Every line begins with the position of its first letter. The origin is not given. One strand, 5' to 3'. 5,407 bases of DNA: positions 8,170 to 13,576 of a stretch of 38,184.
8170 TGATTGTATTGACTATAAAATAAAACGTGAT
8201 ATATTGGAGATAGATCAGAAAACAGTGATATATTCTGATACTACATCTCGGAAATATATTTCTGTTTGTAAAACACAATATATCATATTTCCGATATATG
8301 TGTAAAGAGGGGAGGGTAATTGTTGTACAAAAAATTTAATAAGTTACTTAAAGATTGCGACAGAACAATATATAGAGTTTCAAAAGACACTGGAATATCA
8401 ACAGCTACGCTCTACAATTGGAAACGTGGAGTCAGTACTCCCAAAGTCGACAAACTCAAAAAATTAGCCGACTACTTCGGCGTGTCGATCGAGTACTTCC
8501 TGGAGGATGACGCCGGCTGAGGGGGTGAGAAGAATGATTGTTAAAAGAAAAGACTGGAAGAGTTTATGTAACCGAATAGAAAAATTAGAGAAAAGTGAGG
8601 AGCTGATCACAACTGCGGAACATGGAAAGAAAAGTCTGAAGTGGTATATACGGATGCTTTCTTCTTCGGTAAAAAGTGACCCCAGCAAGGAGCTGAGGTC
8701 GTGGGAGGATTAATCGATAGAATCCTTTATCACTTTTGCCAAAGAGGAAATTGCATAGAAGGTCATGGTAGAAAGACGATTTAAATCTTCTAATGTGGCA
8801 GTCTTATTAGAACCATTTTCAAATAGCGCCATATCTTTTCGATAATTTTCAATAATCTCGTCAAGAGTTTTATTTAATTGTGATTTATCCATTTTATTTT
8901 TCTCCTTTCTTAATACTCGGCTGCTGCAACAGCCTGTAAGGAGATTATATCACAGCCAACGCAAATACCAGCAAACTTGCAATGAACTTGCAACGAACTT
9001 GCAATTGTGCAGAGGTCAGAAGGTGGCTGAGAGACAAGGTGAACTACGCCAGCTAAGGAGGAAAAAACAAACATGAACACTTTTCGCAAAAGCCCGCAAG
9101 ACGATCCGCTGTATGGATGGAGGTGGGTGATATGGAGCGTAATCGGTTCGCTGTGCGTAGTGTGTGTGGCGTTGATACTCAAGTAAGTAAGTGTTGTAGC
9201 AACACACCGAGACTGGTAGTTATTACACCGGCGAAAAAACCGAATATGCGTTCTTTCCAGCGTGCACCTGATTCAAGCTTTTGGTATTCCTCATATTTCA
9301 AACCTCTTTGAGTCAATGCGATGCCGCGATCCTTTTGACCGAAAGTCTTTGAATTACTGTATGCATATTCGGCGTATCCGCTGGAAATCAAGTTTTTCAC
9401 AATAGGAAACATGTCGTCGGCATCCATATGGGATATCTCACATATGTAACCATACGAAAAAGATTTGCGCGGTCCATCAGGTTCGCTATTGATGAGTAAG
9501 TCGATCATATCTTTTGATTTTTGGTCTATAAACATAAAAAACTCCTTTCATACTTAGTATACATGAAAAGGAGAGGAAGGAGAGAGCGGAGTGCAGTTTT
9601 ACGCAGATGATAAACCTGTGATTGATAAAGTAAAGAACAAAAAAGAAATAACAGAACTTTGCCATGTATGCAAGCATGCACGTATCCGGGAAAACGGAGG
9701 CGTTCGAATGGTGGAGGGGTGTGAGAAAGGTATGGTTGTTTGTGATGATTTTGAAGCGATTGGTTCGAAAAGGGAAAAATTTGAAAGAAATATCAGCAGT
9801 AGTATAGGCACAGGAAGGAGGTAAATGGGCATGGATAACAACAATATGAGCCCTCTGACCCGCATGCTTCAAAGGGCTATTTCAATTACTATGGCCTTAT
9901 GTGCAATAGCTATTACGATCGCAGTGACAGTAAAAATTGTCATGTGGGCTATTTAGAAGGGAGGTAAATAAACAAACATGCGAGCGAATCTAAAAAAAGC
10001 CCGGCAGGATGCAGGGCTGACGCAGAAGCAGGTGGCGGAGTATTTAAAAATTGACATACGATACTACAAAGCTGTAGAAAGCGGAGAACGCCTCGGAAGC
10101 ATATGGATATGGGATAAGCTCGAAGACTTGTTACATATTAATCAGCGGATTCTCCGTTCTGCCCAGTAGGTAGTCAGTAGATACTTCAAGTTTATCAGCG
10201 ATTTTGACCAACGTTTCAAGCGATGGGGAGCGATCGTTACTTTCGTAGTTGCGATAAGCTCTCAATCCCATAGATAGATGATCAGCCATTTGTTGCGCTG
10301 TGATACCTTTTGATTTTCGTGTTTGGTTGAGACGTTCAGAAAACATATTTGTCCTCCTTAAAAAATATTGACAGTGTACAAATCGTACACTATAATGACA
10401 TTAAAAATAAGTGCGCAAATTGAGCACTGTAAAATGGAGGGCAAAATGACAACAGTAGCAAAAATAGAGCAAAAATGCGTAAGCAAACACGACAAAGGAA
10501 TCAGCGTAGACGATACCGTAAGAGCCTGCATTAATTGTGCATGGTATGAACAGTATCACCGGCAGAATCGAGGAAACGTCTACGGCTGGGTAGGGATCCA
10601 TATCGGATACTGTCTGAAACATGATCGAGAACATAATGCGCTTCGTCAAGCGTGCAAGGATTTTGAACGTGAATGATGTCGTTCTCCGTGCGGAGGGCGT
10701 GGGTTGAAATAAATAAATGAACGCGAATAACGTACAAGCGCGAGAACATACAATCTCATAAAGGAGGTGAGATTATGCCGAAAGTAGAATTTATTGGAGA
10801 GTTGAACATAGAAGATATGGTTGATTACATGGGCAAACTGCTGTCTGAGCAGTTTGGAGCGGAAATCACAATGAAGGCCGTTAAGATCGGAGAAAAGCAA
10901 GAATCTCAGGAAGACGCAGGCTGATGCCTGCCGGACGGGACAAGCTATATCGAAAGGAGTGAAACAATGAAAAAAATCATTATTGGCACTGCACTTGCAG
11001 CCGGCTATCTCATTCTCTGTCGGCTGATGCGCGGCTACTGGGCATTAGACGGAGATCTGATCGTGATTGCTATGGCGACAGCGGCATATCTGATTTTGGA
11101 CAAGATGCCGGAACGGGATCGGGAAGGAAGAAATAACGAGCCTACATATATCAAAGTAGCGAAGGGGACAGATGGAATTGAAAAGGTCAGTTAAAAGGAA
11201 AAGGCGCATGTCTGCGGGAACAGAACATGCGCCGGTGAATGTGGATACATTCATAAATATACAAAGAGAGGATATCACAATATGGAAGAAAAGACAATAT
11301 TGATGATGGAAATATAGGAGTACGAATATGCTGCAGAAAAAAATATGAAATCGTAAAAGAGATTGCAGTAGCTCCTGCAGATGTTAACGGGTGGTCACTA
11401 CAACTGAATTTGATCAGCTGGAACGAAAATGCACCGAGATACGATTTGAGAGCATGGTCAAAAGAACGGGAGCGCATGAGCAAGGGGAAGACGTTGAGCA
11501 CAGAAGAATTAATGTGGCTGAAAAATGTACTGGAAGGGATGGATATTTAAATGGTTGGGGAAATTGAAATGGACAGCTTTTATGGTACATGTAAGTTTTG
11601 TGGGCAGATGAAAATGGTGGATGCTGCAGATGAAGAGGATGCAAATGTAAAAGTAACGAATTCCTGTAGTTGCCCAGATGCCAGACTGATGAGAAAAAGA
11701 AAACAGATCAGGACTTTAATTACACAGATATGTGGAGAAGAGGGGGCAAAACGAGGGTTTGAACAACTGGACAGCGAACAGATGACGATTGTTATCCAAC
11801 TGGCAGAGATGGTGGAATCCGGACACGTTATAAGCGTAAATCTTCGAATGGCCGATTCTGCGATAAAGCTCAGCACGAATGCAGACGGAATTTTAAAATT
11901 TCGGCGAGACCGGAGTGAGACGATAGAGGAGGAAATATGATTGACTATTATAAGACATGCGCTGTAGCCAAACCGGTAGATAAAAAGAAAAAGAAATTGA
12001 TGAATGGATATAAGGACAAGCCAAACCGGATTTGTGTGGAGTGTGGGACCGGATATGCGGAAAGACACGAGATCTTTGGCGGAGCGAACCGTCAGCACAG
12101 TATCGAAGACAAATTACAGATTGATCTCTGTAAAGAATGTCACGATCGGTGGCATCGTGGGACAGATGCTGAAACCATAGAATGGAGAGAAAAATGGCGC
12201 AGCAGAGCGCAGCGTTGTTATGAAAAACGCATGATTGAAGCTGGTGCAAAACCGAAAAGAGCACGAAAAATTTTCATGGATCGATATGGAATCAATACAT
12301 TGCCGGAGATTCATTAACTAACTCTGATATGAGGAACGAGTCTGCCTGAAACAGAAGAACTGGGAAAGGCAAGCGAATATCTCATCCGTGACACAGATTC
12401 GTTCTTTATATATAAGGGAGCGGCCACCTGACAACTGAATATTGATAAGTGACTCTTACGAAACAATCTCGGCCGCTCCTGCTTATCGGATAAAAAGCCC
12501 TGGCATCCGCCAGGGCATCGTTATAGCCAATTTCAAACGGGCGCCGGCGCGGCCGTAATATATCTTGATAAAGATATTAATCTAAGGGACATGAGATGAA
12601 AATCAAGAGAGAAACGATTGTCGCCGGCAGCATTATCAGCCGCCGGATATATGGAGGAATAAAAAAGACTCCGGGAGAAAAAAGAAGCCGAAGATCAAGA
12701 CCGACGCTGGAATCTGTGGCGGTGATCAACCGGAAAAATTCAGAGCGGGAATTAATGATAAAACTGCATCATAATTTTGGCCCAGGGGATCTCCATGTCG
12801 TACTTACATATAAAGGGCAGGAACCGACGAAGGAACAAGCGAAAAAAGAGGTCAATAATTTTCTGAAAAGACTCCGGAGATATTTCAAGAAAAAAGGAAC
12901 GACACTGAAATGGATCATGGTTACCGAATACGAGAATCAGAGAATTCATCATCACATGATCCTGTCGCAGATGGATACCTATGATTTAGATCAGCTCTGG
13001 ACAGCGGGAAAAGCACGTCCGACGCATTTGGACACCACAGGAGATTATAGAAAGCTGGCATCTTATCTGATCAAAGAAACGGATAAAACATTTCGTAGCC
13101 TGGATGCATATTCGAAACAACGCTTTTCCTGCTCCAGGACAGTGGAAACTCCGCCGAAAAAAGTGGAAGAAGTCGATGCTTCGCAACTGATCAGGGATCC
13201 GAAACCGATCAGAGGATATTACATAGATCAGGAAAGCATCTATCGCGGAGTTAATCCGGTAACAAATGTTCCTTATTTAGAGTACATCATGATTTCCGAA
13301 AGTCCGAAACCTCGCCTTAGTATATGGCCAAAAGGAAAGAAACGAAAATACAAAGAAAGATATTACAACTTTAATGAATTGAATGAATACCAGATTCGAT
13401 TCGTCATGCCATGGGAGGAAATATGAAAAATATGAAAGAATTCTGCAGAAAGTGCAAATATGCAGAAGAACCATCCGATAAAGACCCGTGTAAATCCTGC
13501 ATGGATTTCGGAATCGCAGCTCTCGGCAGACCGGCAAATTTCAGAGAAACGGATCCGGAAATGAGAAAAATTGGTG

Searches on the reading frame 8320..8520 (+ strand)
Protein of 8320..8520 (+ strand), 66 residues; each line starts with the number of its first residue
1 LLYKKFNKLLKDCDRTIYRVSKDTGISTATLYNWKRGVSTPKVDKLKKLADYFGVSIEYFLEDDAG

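Call 3: search_protein_families(library=pfam, proteins=[window:8320-8520:+], max_evalue=0.1)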
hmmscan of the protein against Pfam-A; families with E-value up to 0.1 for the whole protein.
window:8320-8520:+ (66 aa): 11 families
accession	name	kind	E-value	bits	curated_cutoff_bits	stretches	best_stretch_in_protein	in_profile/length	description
PF01381.28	HTH_3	-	4.1e-11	43.2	23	1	9-60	4-55/55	Helix-turn-helix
PF13443.12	HTH_26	-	4.6e-10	40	22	1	6-62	2-59/63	Cro/C1-type HTH DNA-binding domain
PF12844.13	HTH_19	-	8.7e-08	32.4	30.2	1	4-61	2-59/64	Helix-turn-helix domain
PF01527.26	HTH_Tnp_1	-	0.00052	20.6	24.1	1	14-38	23-47/75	Transposase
PF07022.19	Phage_CI_repr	-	0.0037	18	22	1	25-61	23-58/65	Bacteriophage CI repressor helix-turn-helix domain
PF13384.12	HTH_23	-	0.005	17.1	24.6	1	10-37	14-40/50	Homeodomain-like domain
PF13560.12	HTH_31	-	0.011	16.4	27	1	16-56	16-57/64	Helix-turn-helix domain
PF04967.18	HTH_10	-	0.015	15.6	23.1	0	40-57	20-37/53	HTH DNA binding domain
PF13022.12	HTH_Tnp_1_2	-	0.026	15.1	27.9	1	12-36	23-48/122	Helix-turn-helix of insertion element transposase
PF00376.29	MerR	-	0.049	13.9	28.2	0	19-34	4-19/38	MerR family regulatory protein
PF11585.13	Stomoxyn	-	0.083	13.3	25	0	4-26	4-29/40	Insect antimicrobial peptide, stomoxyn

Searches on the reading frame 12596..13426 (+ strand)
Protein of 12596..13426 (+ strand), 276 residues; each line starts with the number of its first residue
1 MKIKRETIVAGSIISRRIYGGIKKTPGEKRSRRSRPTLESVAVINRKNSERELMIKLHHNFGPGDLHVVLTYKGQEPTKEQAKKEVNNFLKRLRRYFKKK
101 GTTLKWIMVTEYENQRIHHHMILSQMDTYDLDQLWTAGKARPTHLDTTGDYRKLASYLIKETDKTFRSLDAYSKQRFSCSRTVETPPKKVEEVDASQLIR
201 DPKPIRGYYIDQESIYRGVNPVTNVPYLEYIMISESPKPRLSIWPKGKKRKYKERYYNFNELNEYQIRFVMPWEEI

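Call 78: search_protein_families(library=phrogs, proteins=[window:12596-13426:+], max_evalue=0.00001)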
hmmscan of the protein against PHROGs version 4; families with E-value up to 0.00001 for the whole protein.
window:12596-13426:+ (276 aa): 3 families
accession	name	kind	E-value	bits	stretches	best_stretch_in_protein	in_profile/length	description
phrog_3584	-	DNA, RNA and nucleotide metabolism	1.1e-49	170.2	1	1-235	3-251/265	replication initiation protein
phrog_3419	-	DNA, RNA and nucleotide metabolism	8.1e-09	36.4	1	68-194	108-240/289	rolling circle DNA replication initiation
phrog_942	-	DNA, RNA and nucleotide metabolism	9.7e-07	29.5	1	70-134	124-193/501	replication initiation protein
